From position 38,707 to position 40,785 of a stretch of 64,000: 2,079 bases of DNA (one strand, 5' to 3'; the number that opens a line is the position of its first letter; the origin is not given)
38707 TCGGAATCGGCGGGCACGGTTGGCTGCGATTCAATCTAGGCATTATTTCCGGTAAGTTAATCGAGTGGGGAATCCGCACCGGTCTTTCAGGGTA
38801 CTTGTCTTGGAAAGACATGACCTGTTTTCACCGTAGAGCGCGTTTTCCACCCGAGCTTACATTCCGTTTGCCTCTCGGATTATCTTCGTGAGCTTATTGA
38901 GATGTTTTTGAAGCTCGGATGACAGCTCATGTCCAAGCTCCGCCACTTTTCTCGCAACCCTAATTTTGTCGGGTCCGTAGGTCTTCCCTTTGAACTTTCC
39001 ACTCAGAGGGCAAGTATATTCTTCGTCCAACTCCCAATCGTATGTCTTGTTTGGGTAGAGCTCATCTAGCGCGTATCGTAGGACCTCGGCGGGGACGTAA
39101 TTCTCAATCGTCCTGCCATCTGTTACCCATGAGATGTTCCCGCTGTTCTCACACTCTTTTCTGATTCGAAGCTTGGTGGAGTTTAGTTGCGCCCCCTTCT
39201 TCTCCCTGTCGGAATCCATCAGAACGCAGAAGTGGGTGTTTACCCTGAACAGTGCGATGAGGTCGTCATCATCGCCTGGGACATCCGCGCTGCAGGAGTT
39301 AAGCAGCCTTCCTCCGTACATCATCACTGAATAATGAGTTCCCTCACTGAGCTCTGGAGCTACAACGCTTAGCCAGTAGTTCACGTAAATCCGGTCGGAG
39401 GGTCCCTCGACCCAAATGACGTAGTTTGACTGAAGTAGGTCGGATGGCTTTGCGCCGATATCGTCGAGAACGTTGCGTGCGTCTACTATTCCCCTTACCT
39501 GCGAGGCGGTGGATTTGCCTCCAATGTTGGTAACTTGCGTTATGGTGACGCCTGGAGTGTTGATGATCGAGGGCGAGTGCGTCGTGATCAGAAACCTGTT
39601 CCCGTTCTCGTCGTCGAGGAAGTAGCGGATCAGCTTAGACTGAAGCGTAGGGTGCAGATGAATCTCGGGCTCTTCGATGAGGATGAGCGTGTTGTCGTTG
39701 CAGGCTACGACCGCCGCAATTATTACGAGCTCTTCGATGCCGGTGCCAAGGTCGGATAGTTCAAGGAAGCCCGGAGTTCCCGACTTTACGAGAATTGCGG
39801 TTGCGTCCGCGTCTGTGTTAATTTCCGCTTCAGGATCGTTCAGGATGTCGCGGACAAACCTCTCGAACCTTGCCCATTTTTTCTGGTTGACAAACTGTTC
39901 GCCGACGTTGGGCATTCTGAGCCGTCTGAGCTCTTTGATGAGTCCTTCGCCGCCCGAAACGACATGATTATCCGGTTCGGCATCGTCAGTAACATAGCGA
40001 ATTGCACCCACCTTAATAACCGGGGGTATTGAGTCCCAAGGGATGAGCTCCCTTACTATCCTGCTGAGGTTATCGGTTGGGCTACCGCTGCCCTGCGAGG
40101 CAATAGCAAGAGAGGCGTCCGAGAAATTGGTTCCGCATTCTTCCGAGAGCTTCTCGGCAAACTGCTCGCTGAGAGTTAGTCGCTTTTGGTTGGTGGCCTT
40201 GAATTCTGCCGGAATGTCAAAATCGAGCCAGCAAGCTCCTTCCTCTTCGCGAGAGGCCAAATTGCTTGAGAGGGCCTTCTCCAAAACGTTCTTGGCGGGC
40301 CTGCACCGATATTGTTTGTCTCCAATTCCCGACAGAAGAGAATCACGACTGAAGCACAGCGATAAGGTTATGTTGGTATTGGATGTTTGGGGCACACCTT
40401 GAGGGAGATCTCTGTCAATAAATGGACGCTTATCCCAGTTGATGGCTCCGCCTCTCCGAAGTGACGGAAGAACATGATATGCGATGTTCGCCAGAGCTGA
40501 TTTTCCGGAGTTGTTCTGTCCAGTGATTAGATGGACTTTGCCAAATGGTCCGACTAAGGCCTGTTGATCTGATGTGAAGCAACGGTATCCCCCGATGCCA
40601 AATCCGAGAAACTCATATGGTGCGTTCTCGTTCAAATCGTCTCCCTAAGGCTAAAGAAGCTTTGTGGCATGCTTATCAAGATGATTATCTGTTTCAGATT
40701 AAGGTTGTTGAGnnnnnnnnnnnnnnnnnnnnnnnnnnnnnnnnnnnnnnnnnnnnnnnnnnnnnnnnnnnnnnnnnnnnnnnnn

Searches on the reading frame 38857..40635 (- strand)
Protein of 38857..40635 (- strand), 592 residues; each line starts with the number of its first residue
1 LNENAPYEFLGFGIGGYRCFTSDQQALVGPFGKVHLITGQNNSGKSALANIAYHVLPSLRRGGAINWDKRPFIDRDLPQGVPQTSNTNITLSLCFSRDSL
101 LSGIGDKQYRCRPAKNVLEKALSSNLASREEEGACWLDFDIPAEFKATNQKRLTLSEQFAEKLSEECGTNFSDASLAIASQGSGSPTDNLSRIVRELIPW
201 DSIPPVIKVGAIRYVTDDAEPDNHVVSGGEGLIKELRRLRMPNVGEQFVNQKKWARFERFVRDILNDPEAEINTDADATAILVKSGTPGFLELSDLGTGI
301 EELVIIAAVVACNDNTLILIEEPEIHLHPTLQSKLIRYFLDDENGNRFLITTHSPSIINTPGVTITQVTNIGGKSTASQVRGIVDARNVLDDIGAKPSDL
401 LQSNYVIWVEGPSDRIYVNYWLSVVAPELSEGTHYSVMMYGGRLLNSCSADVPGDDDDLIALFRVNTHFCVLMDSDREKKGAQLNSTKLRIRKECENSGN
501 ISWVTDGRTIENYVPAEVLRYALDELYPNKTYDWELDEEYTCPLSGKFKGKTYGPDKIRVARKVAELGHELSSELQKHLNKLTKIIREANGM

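Call 3: search_protein_families(library=pfam, proteins=[window:38857-40635:-], max_evalue=0.01)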
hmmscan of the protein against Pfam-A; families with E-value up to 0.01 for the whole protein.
window:38857-40635:- (592 aa): 3 families
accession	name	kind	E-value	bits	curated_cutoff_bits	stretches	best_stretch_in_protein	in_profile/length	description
PF13175.12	AAA_15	-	8.5e-17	62.2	32.1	1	264-358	282-374/374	AAA ATPase domain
PF13304.12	AAA_21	-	1.3e-16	62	27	1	258-359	220-304/304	AAA domain, putative AbiEii toxin, Type IV TA system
PF02463.25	SMC_N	-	0.0086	16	40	0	25-56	16-48/220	RecF/RecN/SMC N terminal domain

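Call 4: search_protein_families(library=padloc, proteins=[window:38857-40635:-], max_evalue=0.01)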
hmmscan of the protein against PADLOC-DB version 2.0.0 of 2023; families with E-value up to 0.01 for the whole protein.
window:38857-40635:- (592 aa): 138 families (the best 25 are shown)
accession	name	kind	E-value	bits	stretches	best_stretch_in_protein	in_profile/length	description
PDLC03878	NsnB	-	2.3e-20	71.6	1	222-361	135-284/345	-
PDLC02980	AriA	-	1.5e-18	65.8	1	240-359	220-304/304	-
PDLC02979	AriA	-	1.1e-16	59.7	1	265-358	282-373/373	-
PDLC04707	PDC-M55A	-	4.9e-16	56.7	2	259-356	240-347/421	-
PDLC02915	ATPase-Toprim_I-B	-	9.2e-16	55.7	1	315-431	256-377/623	-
PDLC00069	GajA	-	3.6e-14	50.1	1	317-480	337-507/687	AAA ATPase domain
PDLC00099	GajA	-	2.3e-13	48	1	313-357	297-343/626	AAA ATPase domain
PDLC00075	GajA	-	2.7e-13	47.3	1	288-483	241-428/536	AAA ATPase domain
PDLC00066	GajA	-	3.9e-13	46.8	1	316-418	280-386/567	AAA ATPase domain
PDLC00091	GajA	-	5.7e-13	46.5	1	315-418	297-406/627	AAA ATPase domain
PDLC00070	GajA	-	7e-13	46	1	313-418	289-402/596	AAA ATPase domain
PDLC02335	AbiLi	-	2.3e-12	44.6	1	31-366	75-246/326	AbiLi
PDLC00081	GajA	-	4.3e-12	43.5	1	316-436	283-405/574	AAA ATPase domain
PDLC00096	GajA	-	6.4e-12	43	1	304-427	272-410/630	AAA ATPase domain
PDLC04164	AriA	-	6.9e-12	43.5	1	237-358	113-236/253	-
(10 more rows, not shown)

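Call 5: search_protein_families(library=ncbifam, proteins=[window:38857-40635:-], max_evalue=1)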
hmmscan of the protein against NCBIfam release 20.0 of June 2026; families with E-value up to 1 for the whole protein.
window:38857-40635:- (592 aa): 14 families
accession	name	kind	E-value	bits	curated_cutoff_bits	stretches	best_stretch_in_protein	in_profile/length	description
NF038234.1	retron_eff_Eco8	equivalog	5e-09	35.3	250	1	317-429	275-403/679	retron Eco8 family effector endonuclease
NF041760.1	PtuA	equivalog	1.2e-07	31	500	1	317-360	379-422/524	retron Ec78 anti-phage system effector ATPase PtuA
TIGR04435.1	restrict_AAA_1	hypoth_equivalog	0.00011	21.1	300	1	309-358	413-470/568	restriction system-associated AAA family ATPase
NF047739.1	antiphage_MADS3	equivalog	0.00068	18.9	420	1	314-360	336-381/427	methylation-associated defense system AAA family ATPase MAD3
TIGR02868.1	CydC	equivalog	0.0022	16.7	329.05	1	311-354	486-529/530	thiol reductant ABC exporter subunit CydC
TIGR03608.1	L_ocin_972_ABC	subfamily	0.0029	17.1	254.85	1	301-360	140-199/206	putative bacteriocin export ABC transporter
NF000169.2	ABCF_Sal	exception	0.0033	16.1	725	1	311-373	145-205/542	Sal family ABC-F type ribosomal protection protein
NF008246.0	PRK11022.1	equivalog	0.035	13.2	541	1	296-344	154-201/326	dipeptide ABC transporter ATP-binding protein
TIGR04521.1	ECF_ATPase_2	equivalog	0.06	12.4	330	1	295-355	144-205/279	energy-coupling factor transporter ATPase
NF010167.0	PRK13648.1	subfamily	0.14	11.6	241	0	19-53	22-56/269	energy-coupling factor transporter ATPase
TIGR01166.1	cbiO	subfamily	0.15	11.5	211.8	0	296-354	128-186/190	cobalt ABC transporter, ATP-binding protein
NF040905.2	GguA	equivalog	0.18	10.1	810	0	32-70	27-65/500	multiple monosaccharide ABC transporter ATP-binding protein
NF053752.1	TK1734_fam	exception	0.19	11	475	1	212-261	73-122/260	2-phosphoglycolate phosphatase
TIGR04520.1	ECF_ATPase_1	equivalog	0.23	10.9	315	0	36-54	32-50/269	energy-coupling factor transporter ATPase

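Call 6: search_solved_structures(query=window:38857-40635:-, max_evalue=1, show_alignments=2)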
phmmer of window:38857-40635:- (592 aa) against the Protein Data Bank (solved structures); distinct sequences matched with E-value up to 1: 32.
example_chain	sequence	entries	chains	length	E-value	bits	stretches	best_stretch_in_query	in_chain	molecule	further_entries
8wy4_A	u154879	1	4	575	4.2e-06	28.6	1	316-443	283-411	Endonuclease GajA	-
8jq9_B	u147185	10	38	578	4.3e-06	28.5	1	316-443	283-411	Endonuclease GajA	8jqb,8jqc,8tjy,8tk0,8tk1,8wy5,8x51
8sm3_A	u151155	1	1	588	4.3e-06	28.5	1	316-443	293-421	Endonuclease GajA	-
8ux9_B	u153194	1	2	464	4.4e-06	28.5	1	296-358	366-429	AriA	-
8v45_A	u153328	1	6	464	4.4e-06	28.5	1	296-358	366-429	AriA antitoxin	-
8j4t_A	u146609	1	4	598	4.5e-06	28.5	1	316-443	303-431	Endonuclease GajA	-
8u7i_A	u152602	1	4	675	5.4e-06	28.2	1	316-442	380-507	Endonuclease GajA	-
8v46_A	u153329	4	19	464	1.1e-05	27.1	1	296-358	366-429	AriA antitoxin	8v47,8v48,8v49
9e8z_C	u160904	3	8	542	0.00088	20.9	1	313-385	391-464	Retron Ec83 probable ATPase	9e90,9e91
9n69_A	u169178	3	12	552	0.0018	19.9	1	317-362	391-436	AAA family ATPase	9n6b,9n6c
22bu_B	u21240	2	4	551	0.0029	19.2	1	315-364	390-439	AAA family ATPase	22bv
9u9y_A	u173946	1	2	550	0.0033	19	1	314-360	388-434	AAA family ATPase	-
9kjx_B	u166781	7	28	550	0.0033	19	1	314-360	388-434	AAA family ATPase | Retron I-A effector PtuA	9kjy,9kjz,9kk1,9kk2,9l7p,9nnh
9vkz_A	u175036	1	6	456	0.0038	18.8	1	314-360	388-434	Retron Ec78 probable ATPase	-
9vh1_D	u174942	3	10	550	0.0047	18.5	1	314-360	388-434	Retron Ec78 probable ATPase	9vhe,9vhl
6p74_A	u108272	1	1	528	0.077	14.5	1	294-357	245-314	Putative ATP-dependent endonuclease of the OLD family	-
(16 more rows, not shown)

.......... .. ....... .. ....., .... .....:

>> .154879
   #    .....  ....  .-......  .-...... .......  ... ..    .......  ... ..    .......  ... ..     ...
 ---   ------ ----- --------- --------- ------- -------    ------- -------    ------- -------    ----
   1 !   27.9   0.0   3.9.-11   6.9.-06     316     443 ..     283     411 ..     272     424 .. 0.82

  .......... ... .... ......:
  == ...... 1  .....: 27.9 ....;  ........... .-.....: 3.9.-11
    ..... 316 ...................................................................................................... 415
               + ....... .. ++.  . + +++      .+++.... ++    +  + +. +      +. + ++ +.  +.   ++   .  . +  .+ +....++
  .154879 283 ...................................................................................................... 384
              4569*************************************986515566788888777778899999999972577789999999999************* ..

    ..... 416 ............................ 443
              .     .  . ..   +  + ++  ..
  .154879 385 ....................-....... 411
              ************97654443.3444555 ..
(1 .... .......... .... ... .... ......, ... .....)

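Call 13: find_encoding_contigs(protein=window:38857-40635:-, flank=8000, max_places=8)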
Protein window:38857-40635:- (592 aa): 21 contigs read that carry it; 8 places shown.
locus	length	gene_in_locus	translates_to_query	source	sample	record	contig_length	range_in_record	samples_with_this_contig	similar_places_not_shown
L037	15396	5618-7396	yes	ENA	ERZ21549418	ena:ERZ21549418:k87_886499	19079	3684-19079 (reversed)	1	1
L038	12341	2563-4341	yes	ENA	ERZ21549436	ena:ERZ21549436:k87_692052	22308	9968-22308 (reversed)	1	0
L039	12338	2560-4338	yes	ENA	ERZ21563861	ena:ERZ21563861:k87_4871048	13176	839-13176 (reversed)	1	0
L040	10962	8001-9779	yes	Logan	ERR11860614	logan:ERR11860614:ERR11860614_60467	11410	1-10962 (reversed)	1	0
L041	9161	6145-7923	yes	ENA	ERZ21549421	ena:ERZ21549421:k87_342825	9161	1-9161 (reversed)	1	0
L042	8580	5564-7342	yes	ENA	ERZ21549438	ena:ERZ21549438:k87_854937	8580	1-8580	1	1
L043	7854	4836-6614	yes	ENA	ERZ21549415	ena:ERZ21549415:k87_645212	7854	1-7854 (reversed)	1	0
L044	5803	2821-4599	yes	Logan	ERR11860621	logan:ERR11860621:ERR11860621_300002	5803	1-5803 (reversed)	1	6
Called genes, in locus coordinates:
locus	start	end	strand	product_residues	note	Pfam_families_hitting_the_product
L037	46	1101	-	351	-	PF17761:DUF1016_N, PF06250:YhcG_C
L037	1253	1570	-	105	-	PF01909:NTP_transf_2, PF18765:Polbeta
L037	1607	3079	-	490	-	PF07510:GmrSD_C, PF18755:RAMA, PF14088:DUF4268 (faint)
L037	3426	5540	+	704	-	-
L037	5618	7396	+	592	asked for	PF13304:AAA_21, PF13175:AAA_15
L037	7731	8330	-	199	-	-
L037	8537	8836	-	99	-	-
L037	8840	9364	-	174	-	-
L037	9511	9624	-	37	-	-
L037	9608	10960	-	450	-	PF04055:Radical_SAM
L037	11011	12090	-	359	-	-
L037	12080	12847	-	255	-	-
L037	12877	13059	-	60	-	-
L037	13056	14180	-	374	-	PF04055:Radical_SAM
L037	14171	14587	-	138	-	-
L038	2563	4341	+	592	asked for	PF13304:AAA_21, PF13175:AAA_15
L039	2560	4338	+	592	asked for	PF13304:AAA_21, PF13175:AAA_15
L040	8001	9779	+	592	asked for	PF13304:AAA_21, PF13175:AAA_15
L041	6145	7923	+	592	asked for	PF13304:AAA_21, PF13175:AAA_15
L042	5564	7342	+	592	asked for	PF13304:AAA_21, PF13175:AAA_15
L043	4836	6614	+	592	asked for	PF13304:AAA_21, PF13175:AAA_15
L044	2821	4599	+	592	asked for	PF13304:AAA_21, PF13175:AAA_15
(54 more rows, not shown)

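Call 18: find_homologous_proteins(query=window:38857-40635:-, max_evalue=0.001)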
Query window:38857-40635:- (592 aa): 3682 proteins with E <= 0.001 among 8000 candidates; the best 120 are listed.
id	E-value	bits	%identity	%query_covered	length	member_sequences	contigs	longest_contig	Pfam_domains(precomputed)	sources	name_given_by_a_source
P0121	0.0e+0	1308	96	100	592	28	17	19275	PF13175.13,PF13304.13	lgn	-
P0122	0.0e+0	1288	95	100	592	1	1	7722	PF13175.13,PF13304.13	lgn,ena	-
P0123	0.0e+0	1287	95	100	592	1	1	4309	PF13175.13,PF13304.13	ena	-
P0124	0.0e+0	1272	94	100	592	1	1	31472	PF13175.13,PF13304.13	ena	-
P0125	0.0e+0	1263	93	100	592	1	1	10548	PF13175.13,PF13304.13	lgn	-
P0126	0.0e+0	1252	93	100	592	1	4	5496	PF13175.13,PF13304.13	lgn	-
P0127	0.0e+0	1163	100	86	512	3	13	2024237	PF13175.13,PF13304.13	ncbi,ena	-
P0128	0.0e+0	1141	84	100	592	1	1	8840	PF13175.13,PF13304.13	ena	-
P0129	0.0e+0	1112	81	100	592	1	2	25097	PF13175.13,PF13304.13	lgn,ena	-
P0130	0.0e+0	1103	80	100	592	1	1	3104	PF13175.13,PF13304.13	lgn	-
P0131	0.0e+0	1101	82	100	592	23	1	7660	PF13175.13,PF13304.13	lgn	-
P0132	0.0e+0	1087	79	100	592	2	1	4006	PF13175.13,PF13304.13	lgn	-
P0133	0.0e+0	1083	80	100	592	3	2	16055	PF13175.13,PF13304.13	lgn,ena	-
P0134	0.0e+0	1058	79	99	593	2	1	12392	PF13175.13,PF13304.13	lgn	-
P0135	0.0e+0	1044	77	99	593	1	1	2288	PF13175.13,PF13304.13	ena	-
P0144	1.0e-273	927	68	99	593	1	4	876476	PF13175.13,PF13304.13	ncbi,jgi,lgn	ncbi:MAG: ATP-dependent nuclease [Eggerthellaceae bacterium]|jgi:energy-coupling factor transporter 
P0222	6.5e-136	472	43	98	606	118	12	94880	PF13175.13,PF13304.13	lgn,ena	-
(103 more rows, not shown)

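Call 19: find_encoding_contigs(protein=P0128, flank=8000, max_places=3)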
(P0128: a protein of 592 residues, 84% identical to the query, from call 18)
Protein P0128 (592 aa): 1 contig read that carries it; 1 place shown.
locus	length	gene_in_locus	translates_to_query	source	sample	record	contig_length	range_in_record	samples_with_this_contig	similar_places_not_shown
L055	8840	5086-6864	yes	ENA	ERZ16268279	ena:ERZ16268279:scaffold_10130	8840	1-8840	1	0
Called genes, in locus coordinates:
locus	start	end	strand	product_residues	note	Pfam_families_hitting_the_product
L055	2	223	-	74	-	?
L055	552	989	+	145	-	-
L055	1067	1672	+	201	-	-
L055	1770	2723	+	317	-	PF14088:DUF4268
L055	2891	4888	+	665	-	-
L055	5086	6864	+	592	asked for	PF13304:AAA_21, PF13175:AAA_15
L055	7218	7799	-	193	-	-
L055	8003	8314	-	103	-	-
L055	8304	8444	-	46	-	-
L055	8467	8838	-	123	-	?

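Call 20: find_encoding_contigs(protein=P0129, flank=8000, max_places=3)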
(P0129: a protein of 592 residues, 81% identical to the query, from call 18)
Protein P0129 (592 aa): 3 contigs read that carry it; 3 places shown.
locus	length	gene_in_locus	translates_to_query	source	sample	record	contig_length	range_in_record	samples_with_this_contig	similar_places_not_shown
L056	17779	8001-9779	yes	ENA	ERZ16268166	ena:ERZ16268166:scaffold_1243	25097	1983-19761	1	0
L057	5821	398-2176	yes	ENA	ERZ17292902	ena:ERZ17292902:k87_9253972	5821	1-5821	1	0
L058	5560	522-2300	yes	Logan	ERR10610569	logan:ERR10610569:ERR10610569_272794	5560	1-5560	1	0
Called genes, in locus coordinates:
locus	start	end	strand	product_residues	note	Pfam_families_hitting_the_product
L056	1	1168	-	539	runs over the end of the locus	PF00009:GTP_EFTU, PF22042:EF-G_D2, PF03144:GTP_EFTU_D2 (weak), PF16658:RF3_C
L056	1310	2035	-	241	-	-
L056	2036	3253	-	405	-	PF15731:MqsA_antitoxin (weak), PF13560:HTH_31 (faint), PF01381:HTH_3 (faint), PF13274:SocA_Panacea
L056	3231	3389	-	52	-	-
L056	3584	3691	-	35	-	-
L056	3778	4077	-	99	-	PF06769:YoeB_toxin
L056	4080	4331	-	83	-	PF02604:PhdYeFM_antitox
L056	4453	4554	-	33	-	-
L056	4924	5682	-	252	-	PF00106:adh_short, PF08659:KR, PF13561:adh_short_C2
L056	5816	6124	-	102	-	-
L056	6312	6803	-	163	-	-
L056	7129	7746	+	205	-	PF02586:SRAP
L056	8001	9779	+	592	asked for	PF13175:AAA_15, PF13304:AAA_21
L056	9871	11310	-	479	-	PF18862:ApeA_NTD1, PF18739:HEPN_Apea (weak)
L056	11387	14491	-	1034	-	PF04313:HSDR_N, PF00270:DEAD, PF04851:ResIII, PF18766:SWI2_SNF2, PF22679:T1R_D3-like, PF12008:EcoR124_C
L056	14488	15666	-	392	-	PF01420:Methylase_S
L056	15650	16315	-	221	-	PF13643:DUF4145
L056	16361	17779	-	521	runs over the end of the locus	PF12161:HsdM_N, PF02384:N6_Mtase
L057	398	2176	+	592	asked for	PF13175:AAA_15, PF13304:AAA_21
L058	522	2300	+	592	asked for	PF13175:AAA_15, PF13304:AAA_21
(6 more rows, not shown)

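Call 21: find_encoding_contigs(protein=P0144, flank=8000, max_places=3)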
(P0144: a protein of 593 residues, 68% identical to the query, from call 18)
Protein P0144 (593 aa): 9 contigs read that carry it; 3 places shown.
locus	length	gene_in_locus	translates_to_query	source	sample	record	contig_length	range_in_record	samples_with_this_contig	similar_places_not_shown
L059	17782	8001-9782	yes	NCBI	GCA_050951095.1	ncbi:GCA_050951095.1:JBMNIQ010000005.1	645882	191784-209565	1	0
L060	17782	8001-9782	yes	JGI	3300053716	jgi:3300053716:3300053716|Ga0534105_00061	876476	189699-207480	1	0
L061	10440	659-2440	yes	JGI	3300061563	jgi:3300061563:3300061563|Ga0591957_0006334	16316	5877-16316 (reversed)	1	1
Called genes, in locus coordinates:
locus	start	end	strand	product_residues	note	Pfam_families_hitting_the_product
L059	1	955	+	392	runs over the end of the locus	PF00534:Glycos_transf_1, PF13692:Glyco_trans_1_4, PF13524:Glyco_trans_1_2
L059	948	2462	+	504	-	PF01943:Polysacc_synt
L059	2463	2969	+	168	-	PF00132:Hexapep, PF14602:Hexapep_2 (weak)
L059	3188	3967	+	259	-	PF04991:LicD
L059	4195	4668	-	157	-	PF02371:Transposase_20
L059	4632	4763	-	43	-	-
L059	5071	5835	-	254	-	PF01695:IstB_IS21, PF00308:Bac_DnaA (faint)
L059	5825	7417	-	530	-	PF22483:Mu-transpos_C_2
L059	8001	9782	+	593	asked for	PF13304:AAA_21, PF13175:AAA_15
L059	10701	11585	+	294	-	PF14022:DUF4238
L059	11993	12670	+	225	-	-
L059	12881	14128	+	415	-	PF04326:SLFN_AlbA_2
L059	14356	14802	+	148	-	PF04892:VanZ-LLP1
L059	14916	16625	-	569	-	PF00342:PGI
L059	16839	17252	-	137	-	-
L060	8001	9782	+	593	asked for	PF13304:AAA_21, PF13175:AAA_15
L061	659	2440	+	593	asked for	PF13304:AAA_21, PF13175:AAA_15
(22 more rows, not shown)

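Call 23: find_related_loci(query=A2, collection=metagenome_contigs, flank=6000)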
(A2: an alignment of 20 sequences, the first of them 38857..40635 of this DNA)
Query A2 (592 aa) in metagenome_contigs; peptide patterns used: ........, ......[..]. (x = any residue, [..] = any of these).
600 stretches matched a pattern (row limit reached: there are more); 568 encode a relative of the query (tblastn E <= 1e-3); the best 80 are kept; 80 distinct loci.
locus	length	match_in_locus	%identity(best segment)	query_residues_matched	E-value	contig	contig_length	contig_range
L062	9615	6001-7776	66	1-592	0e+0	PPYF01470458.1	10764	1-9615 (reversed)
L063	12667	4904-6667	44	9-590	2e-151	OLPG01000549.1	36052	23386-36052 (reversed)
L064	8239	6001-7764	43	9-592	1e-143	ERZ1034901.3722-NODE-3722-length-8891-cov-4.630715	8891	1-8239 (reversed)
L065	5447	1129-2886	42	9-590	1e-141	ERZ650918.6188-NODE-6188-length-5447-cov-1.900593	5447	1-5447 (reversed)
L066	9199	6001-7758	42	9-590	7e-136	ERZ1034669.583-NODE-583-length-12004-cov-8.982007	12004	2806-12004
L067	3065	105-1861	48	1-590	5e-143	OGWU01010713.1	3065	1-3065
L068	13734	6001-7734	40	9-582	4e-131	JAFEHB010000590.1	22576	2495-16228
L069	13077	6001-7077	47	236-590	9e-106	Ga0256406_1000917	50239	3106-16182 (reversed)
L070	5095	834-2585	36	6-591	4e-103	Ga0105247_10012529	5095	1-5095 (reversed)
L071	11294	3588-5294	36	11-592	2e-93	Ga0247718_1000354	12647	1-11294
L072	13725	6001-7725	36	11-590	1e-91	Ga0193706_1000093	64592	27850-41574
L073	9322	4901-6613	35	11-590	3e-90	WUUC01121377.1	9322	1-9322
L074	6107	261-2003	33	4-592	6e-89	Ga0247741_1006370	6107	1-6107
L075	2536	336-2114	33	1-592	9e-92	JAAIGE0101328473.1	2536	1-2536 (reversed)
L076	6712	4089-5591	35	11-529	2e-88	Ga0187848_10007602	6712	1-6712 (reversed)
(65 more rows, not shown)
